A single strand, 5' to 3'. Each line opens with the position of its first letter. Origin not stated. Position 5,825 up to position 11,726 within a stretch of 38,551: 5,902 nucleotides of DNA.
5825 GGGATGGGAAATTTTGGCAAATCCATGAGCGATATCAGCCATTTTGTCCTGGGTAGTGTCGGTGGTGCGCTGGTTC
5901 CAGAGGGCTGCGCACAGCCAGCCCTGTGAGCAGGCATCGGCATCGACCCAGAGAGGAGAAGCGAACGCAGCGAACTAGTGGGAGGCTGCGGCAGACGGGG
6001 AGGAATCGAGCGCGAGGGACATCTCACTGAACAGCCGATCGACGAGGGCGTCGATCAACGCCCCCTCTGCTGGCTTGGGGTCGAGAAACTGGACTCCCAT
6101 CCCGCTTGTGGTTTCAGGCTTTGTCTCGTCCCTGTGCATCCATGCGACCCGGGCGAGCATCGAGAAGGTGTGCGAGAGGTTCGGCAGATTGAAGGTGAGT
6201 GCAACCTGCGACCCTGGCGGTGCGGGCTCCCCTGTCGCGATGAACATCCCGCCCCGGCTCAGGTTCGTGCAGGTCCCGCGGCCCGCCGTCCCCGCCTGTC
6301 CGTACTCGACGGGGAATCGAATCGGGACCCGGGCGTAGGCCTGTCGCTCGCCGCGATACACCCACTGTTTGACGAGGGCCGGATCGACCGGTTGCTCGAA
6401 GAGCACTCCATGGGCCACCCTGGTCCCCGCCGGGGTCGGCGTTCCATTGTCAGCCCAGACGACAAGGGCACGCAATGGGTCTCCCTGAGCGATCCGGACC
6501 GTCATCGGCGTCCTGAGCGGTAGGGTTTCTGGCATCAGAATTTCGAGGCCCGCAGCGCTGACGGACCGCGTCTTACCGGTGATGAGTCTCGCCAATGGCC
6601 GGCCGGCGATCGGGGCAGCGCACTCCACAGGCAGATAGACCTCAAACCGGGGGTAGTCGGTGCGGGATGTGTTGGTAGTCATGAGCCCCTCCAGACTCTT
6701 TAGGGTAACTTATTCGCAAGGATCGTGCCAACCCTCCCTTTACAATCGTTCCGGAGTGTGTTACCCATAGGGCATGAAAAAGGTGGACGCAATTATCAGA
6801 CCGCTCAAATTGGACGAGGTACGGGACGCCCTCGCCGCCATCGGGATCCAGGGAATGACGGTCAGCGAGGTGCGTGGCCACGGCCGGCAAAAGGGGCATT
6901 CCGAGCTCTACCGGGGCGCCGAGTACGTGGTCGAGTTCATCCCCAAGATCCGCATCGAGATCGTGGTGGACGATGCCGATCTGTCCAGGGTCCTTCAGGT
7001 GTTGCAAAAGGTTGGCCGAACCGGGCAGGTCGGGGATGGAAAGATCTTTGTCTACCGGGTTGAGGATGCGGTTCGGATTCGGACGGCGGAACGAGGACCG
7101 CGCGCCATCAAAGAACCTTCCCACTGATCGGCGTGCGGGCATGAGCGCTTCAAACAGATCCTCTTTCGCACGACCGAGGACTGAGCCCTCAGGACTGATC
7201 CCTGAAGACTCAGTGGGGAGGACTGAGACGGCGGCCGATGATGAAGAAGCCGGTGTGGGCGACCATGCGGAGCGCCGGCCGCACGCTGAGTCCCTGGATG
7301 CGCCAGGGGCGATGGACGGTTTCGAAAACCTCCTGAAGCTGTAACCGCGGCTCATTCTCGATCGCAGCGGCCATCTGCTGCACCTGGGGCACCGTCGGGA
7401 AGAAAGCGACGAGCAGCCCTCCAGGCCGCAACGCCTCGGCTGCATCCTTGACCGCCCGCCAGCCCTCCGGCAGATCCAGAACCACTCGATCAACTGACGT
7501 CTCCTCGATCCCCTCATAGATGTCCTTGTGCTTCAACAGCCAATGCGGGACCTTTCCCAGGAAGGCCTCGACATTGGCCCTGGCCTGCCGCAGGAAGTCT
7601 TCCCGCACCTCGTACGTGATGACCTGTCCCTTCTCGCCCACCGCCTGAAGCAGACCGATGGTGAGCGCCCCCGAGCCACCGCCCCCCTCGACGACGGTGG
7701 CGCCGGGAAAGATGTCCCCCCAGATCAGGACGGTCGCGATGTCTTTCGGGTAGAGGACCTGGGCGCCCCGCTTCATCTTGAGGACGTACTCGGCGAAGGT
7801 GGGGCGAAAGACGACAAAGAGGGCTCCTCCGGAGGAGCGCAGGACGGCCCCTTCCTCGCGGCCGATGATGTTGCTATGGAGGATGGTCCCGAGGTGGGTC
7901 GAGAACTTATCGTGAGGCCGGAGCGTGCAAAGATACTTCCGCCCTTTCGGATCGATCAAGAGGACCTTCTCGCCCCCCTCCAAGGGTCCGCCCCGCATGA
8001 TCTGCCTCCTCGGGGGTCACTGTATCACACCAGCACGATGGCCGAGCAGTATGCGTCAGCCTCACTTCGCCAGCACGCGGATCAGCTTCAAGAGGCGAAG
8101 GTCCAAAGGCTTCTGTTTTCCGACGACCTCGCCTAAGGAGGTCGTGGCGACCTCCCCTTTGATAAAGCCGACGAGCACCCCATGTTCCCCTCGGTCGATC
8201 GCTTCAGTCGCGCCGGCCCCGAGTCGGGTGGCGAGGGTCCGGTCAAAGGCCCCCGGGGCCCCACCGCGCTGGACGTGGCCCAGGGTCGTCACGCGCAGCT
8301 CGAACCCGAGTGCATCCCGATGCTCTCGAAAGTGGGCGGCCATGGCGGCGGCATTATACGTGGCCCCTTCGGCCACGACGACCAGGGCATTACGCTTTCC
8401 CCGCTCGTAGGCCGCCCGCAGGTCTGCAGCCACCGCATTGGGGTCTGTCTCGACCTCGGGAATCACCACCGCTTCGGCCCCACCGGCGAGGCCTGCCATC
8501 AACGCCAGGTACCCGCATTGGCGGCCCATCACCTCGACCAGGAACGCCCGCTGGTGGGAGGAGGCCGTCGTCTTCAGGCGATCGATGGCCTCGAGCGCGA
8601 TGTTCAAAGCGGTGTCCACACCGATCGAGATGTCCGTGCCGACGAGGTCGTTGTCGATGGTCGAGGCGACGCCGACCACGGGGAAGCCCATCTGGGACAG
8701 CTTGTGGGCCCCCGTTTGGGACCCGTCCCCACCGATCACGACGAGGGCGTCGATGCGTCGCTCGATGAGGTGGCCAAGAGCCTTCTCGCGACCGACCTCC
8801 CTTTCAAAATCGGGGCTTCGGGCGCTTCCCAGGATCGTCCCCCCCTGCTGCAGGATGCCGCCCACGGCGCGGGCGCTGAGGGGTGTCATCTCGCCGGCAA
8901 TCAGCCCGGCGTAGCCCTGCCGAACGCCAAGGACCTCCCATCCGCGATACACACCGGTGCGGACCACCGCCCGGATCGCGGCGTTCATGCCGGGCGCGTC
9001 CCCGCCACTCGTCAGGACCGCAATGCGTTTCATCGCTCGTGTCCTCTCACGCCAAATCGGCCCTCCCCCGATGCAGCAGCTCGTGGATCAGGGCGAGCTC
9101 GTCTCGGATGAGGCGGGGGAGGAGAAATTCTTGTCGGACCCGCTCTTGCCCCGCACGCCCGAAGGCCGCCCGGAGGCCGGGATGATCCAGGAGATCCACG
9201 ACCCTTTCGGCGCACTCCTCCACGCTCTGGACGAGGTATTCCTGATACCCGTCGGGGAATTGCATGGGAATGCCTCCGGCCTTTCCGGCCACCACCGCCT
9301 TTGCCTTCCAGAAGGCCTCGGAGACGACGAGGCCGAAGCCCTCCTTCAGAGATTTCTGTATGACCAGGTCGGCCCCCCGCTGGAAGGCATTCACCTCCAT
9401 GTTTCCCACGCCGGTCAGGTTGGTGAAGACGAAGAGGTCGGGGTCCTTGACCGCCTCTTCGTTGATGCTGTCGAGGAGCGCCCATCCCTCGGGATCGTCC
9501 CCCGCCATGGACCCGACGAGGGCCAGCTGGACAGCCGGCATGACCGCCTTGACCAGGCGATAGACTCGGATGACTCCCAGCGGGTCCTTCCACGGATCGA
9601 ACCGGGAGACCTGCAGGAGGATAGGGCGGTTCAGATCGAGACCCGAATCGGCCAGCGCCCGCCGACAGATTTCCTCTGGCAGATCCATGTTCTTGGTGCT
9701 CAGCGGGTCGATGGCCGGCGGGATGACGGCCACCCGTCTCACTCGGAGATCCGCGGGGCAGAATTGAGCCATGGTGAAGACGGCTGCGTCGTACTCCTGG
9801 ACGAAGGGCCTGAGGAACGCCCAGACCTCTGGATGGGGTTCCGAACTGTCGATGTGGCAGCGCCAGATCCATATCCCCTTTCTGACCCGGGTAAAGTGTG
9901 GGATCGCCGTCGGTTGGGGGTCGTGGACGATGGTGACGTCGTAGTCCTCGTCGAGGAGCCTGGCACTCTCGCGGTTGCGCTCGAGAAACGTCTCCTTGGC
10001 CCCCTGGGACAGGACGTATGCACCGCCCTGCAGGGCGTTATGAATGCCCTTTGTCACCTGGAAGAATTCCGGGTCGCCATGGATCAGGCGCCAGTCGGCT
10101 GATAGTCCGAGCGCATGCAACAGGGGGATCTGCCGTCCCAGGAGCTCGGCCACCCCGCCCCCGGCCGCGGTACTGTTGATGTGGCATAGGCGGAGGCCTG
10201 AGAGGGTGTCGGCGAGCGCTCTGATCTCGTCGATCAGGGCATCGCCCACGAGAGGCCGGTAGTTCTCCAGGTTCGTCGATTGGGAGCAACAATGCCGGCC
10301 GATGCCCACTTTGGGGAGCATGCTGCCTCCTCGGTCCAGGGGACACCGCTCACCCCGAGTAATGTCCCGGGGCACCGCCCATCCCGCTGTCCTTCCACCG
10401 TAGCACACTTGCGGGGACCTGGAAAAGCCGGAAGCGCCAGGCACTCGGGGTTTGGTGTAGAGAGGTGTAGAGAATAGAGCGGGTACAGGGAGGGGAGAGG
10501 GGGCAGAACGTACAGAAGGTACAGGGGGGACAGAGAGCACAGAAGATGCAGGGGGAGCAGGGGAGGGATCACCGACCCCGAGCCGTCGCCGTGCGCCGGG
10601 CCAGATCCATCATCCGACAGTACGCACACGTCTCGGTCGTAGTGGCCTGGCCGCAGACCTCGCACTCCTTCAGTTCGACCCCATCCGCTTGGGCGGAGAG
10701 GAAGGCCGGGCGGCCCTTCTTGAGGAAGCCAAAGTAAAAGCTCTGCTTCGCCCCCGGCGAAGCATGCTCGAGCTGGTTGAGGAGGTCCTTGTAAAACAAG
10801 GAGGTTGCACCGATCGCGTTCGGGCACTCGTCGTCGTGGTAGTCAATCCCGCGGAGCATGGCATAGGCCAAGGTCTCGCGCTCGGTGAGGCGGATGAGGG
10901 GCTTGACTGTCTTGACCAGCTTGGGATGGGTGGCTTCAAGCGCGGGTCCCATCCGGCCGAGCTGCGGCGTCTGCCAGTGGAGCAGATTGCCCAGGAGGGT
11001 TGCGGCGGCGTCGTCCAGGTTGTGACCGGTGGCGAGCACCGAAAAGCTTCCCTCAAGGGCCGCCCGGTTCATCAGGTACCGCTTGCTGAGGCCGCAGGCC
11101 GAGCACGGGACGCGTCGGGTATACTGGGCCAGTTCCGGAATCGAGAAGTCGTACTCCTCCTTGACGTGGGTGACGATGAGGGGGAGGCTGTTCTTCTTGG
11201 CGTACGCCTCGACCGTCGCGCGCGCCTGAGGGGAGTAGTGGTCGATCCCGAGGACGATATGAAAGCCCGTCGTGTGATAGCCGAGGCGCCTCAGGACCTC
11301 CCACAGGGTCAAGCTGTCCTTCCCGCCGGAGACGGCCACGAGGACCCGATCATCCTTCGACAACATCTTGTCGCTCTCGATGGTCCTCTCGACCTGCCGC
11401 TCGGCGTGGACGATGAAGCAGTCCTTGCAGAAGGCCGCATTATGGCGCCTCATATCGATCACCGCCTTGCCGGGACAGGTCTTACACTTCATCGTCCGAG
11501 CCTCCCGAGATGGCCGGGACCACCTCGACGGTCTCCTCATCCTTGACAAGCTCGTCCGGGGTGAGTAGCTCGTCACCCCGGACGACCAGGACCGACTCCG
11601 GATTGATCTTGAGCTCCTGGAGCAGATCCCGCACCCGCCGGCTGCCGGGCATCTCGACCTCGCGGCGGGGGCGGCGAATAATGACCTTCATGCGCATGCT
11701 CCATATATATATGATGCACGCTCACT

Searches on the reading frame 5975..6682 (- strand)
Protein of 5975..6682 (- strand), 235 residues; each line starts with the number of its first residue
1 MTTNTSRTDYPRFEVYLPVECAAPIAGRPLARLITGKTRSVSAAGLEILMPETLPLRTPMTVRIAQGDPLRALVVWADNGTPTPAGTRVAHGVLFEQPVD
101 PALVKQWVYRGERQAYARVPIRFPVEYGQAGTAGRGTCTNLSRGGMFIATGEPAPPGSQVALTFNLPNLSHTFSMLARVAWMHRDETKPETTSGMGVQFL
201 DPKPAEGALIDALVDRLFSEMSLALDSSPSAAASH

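Call 20: search_protein_families(library=ncbifam, proteins=[window:5975-6682:-], max_evalue=0.00001)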
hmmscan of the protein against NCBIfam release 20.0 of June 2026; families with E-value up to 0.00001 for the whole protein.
window:5975-6682:- (235 aa): 1 family
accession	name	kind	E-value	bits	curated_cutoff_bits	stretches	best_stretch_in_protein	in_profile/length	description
TIGR02266.1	gmx_TIGR02266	paralog_domain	1.3e-21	76.6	68.7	1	118-214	1-95/96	TIGR02266 family protein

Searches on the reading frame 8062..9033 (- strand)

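Call 20: search_protein_families(library=ncbifam, proteins=[window:8062-9033:-], max_evalue=0.00001)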
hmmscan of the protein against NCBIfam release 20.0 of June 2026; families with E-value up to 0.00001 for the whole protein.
window:8062-9033:- (323 aa): 11 families
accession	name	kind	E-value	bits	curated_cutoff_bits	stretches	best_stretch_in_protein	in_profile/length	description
NF002872.1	PRK03202.1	subfamily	1.1e-119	399.2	253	1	2-321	1-321/323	ATP-dependent 6-phosphofructokinase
TIGR02482.1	PFKA_ATP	equivalog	1.1e-111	372.6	371.35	1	3-303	1-300/301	6-phosphofructokinase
TIGR02483.1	PFK_mixed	subfamily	1.7e-96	323.1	430.55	2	3-233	1-235/325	phosphofructokinase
TIGR02478.1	6PF1K_euk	equivalog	4.3e-90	302.9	708.4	2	118-280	142-310/744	6-phosphofructokinase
NF010674.0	PRK14071.1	equivalog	2.2e-70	237.3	544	1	2-312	5-343/360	ATP-dependent 6-phosphofructokinase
NF041103.1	PFKA_PPi_Ttgales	equivalog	1.2e-40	139.8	550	1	4-223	1-237/407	diphosphate--fructose-6-phosphate 1-phosphotransferase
NF005301.0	PRK06830.1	equivalog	2.8e-40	138.2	400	1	3-240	83-327/445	ATP-dependent 6-phosphofructokinase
NF010675.0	PRK14072.1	subfamily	3.5e-27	95.2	273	1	2-269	4-283/416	diphosphate--fructose-6-phosphate 1-phosphotransferase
NF005482.0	PRK07085.1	subfamily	1.3e-26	93.3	446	1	2-193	74-276/558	diphosphate--fructose-6-phosphate 1-phosphotransferase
TIGR02477.1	PFKA_PPi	equivalog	1.6e-21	76.5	587.95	1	3-193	69-270/539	diphosphate--fructose-6-phosphate 1-phosphotransferase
NF005121.0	PRK06555.1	equivalog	9.6e-20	70.7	395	1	1-179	3-205/404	pyrophosphate--fructose-6-phosphate 1-phosphotransferase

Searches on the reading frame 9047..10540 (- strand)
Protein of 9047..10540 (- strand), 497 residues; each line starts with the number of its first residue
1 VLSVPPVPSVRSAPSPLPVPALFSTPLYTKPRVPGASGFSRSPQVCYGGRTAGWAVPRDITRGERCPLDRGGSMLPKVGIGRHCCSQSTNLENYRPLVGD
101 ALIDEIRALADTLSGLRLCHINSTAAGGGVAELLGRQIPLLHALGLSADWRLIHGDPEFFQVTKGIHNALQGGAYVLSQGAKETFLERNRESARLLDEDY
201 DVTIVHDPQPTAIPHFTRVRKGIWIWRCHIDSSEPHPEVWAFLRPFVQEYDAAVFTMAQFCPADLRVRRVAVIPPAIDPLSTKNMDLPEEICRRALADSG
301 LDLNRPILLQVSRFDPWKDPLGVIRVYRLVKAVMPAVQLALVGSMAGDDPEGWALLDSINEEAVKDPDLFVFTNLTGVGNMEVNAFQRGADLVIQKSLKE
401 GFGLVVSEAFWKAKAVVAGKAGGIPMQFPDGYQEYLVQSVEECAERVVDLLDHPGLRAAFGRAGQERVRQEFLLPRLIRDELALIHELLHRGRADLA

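Call 20: search_protein_families(library=ncbifam, proteins=[window:9047-10540:-], max_evalue=0.00001)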
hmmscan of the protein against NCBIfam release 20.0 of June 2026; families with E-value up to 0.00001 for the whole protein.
window:9047-10540:- (497 aa): 8 families
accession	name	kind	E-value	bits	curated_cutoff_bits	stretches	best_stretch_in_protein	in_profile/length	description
NF041139.1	TreT_Thcocales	equivalog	4.1e-121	404.6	775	1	86-486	9-410/412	trehalose synthase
TIGR03999.1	thiol_BshA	equivalog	2.1e-15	56.5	273.7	1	299-487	193-372/375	N-acetyl-alpha-D-glucosaminyl L-malate synthase BshA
TIGR02149.1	glgA_Coryne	subfamily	2.5e-13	49.9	302.4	1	264-474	165-376/391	glycogen synthase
TIGR03088.1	stp2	hypoth_equivalog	6.2e-11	41.9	409.05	1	242-488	132-373/374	TIGR03088 family PEP-CTERM/XrtA system glycosyltransferase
TIGR03449.1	mycothiol_MshA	equivalog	8.4e-11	41.4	462.5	1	268-467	188-383/406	D-inositol-3-phosphate glycosyltransferase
NF038229.1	Glyco4_Geo_Pelo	equivalog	3.7e-10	39.3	400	1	269-488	134-336/338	GPMC system family 4 glycosyltransferase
TIGR04047.1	MSMEG_0565_glyc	hypoth_equivalog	9.4e-07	28.2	259.85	1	293-420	185-307/373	MSMEG_0565 family glycosyltransferase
NF041876.1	EPS_EpsE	equivalog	1.3e-06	27.9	400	1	312-472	221-380/389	exopolysaccharide biosynthesis GT4 family glycosyltransferase EpsE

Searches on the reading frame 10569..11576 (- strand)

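Call 20: search_protein_families(library=ncbifam, proteins=[window:10569-11576:-], max_evalue=0.00001)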
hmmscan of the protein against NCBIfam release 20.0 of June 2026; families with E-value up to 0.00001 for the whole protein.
window:10569-11576:- (335 aa): 5 families
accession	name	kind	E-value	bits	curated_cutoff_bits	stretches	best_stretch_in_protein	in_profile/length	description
NF049949.1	tRNAsynTtuAPyrococ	equivalog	2e-81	273.4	450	1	29-324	1-291/292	tRNA-5-methyluridine(54) 2-sulfurtransferase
NF047749.1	tRNAThiolNcsA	equivalog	6.1e-34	117.6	500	1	29-324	1-317/322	tRNA 2-thiolation protein NcsA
NF007972.0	PRK10696.1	equivalog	2.3e-21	76.3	272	1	59-280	25-244/295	tRNA 2-thiocytidine(32) synthetase TtcA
TIGR02432.1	lysidine_TilS_N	equivalog_domain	1.4e-15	57.7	93.6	1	77-250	1-171/189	tRNA lysidine(34) synthetase TilS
TIGR00269.1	TIGR00269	hypoth_equivalog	2.5e-15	56.7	62.75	1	221-323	1-101/104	TIGR00269 family protein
